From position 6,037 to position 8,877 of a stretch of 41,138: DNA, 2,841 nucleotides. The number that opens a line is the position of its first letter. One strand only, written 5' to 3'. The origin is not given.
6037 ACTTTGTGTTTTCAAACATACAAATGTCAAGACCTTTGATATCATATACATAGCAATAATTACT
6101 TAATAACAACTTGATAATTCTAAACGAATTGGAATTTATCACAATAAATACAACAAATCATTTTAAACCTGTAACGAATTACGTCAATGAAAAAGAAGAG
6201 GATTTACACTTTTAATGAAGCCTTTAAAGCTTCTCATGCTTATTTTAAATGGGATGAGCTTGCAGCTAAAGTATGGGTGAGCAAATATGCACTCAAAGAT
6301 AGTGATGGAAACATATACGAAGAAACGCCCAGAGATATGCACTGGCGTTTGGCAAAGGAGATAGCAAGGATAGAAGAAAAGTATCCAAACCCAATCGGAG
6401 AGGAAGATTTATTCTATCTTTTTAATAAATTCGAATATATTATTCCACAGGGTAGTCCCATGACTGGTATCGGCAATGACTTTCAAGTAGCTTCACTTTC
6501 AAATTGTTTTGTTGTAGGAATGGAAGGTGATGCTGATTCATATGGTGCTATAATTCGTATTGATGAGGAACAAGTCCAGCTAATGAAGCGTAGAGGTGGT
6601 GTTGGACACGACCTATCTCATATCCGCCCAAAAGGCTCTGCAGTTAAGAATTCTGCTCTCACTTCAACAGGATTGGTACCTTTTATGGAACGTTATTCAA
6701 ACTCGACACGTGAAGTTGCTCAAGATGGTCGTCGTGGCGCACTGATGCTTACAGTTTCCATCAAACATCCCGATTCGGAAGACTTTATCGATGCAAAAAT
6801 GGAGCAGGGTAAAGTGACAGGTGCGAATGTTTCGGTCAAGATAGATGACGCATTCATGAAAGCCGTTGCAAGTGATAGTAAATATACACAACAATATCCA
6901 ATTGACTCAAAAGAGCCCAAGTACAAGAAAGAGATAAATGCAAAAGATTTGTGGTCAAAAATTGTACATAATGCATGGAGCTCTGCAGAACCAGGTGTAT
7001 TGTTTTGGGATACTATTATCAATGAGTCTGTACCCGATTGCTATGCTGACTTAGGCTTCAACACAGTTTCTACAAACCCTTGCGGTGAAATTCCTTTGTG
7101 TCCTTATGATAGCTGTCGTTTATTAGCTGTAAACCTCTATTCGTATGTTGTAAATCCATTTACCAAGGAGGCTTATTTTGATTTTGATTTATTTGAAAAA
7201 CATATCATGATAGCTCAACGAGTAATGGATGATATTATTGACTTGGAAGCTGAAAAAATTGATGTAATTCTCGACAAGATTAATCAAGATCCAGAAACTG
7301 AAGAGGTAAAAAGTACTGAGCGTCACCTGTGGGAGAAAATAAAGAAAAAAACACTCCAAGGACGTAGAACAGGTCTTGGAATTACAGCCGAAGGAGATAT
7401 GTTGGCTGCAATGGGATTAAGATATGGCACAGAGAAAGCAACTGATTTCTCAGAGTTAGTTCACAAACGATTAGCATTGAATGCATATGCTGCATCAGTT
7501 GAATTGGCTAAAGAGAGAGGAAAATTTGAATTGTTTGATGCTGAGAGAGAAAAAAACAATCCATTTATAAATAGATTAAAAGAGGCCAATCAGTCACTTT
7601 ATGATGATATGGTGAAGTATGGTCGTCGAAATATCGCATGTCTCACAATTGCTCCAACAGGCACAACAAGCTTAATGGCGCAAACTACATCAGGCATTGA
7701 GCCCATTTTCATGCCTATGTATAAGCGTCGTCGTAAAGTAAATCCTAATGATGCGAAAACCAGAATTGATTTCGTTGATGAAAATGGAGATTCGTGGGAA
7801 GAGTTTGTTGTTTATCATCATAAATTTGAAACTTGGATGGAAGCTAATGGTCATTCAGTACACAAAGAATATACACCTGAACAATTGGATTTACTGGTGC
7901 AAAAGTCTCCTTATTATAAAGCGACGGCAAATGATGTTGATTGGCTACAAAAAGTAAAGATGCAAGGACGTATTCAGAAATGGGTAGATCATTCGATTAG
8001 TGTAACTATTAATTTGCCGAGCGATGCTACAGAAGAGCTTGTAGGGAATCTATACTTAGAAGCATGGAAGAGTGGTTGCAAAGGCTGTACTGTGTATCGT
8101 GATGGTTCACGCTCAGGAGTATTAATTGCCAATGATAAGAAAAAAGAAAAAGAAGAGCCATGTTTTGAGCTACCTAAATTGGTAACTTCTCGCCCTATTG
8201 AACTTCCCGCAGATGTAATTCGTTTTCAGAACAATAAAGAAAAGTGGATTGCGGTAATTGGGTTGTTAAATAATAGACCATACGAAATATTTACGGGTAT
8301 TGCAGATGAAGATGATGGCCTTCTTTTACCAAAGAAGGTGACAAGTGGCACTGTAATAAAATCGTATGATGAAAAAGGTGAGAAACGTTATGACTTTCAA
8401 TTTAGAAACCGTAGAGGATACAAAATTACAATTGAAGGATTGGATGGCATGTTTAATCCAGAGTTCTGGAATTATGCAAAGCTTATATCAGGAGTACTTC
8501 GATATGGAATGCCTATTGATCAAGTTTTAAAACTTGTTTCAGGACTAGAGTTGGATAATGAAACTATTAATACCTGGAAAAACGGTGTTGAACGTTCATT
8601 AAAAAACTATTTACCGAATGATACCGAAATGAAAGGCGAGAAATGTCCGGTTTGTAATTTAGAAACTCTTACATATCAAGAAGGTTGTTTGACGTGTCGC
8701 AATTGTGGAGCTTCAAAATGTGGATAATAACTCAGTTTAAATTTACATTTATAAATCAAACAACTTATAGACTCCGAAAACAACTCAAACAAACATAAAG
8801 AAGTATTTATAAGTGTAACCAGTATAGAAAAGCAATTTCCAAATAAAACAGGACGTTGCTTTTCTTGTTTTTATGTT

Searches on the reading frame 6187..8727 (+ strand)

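Call 58: search_protein_families(library=pfam, proteins=[window:6187-8727:+], max_evalue=0.00001)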
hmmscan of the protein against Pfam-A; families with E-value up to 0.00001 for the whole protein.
window:6187-8727:+ (846 aa): 2 families
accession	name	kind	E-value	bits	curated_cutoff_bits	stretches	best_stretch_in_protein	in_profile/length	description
PF02867.20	Ribonuc_red_lgC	-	1.1e-96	325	23.9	1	105-637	1-523/523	Ribonucleotide reductase, barrel domain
PF00317.26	Ribonuc_red_lgN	-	6.1e-09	36.2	28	1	23-77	4-54/77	Ribonucleotide reductase, all-alpha domain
